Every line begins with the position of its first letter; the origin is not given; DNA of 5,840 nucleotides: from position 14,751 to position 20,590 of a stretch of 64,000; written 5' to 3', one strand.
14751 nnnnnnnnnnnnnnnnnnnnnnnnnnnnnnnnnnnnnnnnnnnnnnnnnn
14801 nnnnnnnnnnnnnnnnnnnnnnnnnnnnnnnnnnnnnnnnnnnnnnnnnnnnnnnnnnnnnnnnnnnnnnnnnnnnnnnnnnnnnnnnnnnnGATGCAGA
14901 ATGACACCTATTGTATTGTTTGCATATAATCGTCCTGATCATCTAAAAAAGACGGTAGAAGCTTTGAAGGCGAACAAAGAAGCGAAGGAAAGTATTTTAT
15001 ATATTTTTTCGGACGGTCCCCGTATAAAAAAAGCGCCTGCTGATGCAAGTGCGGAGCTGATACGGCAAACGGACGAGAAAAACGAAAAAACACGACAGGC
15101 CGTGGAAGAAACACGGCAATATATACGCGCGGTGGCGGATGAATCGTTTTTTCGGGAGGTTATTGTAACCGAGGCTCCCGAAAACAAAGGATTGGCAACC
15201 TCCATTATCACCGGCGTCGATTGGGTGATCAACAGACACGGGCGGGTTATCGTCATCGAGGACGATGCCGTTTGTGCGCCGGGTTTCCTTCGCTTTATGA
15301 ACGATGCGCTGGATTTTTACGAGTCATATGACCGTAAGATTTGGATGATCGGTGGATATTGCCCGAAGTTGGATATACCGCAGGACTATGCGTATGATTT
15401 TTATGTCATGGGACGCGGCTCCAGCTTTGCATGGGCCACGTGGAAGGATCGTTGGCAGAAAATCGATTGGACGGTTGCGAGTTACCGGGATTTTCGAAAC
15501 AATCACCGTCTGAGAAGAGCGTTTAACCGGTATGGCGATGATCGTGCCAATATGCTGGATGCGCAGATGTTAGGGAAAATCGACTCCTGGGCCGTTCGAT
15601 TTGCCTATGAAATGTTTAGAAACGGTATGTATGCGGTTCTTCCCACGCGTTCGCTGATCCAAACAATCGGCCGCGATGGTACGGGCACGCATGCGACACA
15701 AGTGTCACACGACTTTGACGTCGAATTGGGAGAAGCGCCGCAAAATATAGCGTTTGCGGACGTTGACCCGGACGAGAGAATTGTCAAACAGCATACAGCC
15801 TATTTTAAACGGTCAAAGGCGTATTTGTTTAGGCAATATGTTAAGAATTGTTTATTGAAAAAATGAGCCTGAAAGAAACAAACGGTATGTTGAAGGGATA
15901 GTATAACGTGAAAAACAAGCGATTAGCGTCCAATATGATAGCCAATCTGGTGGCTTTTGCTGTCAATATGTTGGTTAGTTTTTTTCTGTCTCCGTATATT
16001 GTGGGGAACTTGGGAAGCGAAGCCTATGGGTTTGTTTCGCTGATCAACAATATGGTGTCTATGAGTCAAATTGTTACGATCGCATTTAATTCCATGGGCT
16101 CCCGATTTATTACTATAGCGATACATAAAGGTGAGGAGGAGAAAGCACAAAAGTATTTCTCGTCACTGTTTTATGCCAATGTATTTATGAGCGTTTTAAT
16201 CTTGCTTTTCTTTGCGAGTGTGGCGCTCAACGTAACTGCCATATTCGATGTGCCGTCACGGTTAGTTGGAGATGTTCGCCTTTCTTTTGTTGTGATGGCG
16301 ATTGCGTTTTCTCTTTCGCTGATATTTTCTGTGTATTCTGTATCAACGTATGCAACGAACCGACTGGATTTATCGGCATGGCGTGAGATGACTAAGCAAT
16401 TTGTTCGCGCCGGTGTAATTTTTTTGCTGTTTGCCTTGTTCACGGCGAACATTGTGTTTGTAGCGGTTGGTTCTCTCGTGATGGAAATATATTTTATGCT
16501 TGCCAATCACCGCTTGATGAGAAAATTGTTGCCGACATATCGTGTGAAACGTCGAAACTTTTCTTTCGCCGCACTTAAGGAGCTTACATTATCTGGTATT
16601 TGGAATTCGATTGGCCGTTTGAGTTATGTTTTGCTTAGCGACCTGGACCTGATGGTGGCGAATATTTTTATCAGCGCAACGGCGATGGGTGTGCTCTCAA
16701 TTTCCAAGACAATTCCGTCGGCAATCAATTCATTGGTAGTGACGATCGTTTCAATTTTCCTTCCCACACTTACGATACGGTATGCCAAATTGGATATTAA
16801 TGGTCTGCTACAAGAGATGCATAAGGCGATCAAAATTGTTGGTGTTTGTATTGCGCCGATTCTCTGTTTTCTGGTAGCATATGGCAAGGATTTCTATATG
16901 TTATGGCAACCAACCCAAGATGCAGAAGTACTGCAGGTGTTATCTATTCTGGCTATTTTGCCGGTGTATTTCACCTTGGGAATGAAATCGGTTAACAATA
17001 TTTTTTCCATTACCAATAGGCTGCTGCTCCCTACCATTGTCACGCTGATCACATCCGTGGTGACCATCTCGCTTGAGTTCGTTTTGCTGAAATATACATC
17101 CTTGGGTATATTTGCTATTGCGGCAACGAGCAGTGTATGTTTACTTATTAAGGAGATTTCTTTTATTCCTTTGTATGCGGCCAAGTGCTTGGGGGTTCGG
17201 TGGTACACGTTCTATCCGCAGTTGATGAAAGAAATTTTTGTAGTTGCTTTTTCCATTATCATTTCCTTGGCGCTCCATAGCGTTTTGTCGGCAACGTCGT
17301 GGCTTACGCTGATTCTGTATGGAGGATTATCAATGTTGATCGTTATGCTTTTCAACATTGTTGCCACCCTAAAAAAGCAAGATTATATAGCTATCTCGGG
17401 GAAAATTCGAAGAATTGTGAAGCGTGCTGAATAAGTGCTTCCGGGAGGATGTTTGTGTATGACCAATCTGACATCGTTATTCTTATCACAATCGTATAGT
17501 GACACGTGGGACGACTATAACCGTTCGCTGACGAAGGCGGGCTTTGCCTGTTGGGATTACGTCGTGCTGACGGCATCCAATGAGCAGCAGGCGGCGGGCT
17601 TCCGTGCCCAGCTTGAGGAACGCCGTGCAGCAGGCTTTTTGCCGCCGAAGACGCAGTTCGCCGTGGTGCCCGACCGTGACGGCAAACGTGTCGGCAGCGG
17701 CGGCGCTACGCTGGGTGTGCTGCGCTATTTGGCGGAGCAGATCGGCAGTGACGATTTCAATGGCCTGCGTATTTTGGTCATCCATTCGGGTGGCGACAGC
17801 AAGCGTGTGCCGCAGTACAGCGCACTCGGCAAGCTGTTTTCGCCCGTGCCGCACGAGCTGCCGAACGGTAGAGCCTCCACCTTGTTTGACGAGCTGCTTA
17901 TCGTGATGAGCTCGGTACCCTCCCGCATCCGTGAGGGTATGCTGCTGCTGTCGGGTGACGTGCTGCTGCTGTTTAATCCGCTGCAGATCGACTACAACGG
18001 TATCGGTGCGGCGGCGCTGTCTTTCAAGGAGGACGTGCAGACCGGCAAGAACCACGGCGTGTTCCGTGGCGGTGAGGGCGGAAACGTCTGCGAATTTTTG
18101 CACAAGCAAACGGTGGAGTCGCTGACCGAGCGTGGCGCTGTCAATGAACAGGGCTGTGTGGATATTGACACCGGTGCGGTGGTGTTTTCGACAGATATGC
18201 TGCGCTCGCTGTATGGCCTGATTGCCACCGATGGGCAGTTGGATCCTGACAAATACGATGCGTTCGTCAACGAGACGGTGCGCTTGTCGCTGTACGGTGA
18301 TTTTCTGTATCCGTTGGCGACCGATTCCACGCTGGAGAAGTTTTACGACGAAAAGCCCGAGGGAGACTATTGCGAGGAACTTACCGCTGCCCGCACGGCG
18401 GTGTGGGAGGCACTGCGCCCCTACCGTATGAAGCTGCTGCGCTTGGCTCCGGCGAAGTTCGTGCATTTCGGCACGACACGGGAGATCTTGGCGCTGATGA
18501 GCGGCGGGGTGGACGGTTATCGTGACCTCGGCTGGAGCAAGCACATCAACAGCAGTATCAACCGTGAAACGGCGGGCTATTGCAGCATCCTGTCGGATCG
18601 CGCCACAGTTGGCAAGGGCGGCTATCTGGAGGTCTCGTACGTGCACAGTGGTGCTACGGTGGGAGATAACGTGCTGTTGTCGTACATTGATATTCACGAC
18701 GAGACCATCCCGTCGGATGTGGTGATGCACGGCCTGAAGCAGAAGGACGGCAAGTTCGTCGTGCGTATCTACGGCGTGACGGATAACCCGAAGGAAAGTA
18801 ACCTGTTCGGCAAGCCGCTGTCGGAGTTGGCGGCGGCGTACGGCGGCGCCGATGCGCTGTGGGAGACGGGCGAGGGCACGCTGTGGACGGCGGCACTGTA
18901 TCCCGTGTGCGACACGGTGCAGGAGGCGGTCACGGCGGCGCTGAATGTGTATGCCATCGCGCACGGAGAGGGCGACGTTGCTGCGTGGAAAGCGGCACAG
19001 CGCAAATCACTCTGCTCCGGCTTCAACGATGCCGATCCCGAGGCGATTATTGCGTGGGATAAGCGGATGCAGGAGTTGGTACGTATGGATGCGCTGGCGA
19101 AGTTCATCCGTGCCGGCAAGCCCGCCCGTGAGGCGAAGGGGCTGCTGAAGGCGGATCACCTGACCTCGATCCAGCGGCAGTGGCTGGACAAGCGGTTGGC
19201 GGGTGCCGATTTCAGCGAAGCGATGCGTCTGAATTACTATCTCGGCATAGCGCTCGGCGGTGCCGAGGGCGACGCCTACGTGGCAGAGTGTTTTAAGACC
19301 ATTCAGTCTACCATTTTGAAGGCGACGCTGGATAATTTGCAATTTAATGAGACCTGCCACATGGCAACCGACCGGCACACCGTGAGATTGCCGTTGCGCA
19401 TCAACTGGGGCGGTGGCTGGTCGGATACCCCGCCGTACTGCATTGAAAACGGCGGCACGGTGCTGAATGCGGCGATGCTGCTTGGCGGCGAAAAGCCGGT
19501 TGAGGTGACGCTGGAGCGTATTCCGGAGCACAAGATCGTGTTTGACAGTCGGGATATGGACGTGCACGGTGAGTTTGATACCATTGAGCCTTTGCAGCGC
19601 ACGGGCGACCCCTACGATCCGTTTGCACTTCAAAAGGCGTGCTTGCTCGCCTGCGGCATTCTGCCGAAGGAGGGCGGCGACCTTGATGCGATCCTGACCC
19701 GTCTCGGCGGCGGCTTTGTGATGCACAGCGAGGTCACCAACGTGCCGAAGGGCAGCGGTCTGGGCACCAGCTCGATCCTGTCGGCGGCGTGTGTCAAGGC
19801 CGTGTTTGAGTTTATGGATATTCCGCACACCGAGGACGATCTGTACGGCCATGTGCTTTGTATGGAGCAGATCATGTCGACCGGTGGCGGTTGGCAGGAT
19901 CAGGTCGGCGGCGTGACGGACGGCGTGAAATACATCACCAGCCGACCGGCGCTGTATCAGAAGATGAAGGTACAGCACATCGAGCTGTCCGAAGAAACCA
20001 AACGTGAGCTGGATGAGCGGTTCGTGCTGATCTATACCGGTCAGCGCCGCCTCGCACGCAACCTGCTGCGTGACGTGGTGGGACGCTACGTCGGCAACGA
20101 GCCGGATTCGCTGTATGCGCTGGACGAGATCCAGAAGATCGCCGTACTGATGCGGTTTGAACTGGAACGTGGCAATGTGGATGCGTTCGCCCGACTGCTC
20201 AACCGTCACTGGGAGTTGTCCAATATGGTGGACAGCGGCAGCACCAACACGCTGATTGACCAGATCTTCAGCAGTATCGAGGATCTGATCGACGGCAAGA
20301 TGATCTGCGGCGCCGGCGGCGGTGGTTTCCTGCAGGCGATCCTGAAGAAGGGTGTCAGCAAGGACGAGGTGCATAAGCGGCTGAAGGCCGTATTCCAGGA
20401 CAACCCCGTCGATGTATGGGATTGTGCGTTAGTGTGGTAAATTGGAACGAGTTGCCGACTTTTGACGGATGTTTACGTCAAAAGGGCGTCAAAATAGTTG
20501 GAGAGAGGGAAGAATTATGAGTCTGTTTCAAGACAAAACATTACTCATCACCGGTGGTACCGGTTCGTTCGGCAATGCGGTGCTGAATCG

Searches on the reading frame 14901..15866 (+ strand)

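Call 16: search_protein_families(library=pfam, proteins=[window:14901-15866:+], max_evalue=0.0001)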
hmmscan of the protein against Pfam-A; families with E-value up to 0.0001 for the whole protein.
window:14901-15866:+ (321 aa): 1 family
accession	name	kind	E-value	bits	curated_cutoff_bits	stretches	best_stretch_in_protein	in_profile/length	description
PF00535.33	Glycos_transf_2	-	7.7e-06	26.4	23.3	0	5-133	3-99/168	Glycosyl transferase family 2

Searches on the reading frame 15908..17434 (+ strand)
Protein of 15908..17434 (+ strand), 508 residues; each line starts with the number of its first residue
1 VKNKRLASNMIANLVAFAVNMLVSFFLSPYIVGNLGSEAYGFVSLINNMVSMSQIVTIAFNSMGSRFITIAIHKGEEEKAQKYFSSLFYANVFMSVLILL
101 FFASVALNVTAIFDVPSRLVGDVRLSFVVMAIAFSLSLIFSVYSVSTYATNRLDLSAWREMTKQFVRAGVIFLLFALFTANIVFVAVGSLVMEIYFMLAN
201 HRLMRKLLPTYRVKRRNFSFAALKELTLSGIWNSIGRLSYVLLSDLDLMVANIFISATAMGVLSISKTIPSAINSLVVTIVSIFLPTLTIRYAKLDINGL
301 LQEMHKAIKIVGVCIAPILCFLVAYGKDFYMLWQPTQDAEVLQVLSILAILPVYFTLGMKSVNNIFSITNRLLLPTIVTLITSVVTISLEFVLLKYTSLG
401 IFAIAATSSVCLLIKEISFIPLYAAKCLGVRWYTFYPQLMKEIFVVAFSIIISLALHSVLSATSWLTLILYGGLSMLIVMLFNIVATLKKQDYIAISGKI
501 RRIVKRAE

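Call 16: search_protein_families(library=pfam, proteins=[window:15908-17434:+], max_evalue=0.0001)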
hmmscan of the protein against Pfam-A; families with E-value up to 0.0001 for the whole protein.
window:15908-17434:+ (508 aa): 1 family
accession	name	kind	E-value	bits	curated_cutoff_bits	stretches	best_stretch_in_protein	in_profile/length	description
PF01943.22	Polysacc_synt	-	7e-07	29.4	28.2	1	7-288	2-270/274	Polysaccharide biosynthesis protein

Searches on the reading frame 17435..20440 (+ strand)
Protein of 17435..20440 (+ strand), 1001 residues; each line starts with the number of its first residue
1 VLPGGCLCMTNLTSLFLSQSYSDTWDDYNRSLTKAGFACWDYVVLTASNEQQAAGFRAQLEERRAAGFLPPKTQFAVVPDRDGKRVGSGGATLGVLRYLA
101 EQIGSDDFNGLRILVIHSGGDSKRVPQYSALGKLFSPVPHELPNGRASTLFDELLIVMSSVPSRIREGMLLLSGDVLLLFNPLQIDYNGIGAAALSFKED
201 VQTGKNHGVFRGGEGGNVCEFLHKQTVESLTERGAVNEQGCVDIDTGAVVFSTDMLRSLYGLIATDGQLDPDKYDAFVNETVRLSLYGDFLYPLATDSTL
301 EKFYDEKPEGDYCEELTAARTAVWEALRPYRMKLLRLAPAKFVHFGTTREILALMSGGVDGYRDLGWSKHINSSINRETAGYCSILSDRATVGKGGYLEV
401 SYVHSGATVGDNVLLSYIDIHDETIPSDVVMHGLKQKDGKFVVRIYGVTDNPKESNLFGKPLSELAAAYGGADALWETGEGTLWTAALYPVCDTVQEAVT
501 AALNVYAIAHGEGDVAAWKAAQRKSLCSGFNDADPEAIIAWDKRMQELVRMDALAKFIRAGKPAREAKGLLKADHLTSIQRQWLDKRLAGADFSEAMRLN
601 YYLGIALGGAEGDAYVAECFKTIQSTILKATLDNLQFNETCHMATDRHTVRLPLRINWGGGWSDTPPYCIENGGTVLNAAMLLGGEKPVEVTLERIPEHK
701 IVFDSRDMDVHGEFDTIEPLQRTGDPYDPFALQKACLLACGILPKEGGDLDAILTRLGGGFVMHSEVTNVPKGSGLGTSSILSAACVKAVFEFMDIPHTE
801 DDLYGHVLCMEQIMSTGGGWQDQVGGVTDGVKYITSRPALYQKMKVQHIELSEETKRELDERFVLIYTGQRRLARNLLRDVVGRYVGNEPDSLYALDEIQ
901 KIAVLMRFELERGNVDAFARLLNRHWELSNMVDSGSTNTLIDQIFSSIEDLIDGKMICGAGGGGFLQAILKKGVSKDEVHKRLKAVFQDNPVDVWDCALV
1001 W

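Call 16: search_protein_families(library=pfam, proteins=[window:17435-20440:+], max_evalue=0.0001)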
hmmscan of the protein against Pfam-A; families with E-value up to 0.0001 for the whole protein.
window:17435-20440:+ (1001 aa): 3 families
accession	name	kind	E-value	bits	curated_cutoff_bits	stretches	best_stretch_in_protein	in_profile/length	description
PF07959.18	Fucose_pyrophosphorylase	-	1.2e-83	281.9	34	1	106-493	2-417/418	Fucose pyrophosphorylase domain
PF00288.32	GHMP_kinases_N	-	3.6e-08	33.9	22.3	1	760-824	17-81/87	GHMP kinases N terminal domain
PF08544.19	GHMP_kinases_C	-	8.7e-05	23.3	21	0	909-987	4-83/85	GHMP kinases C terminal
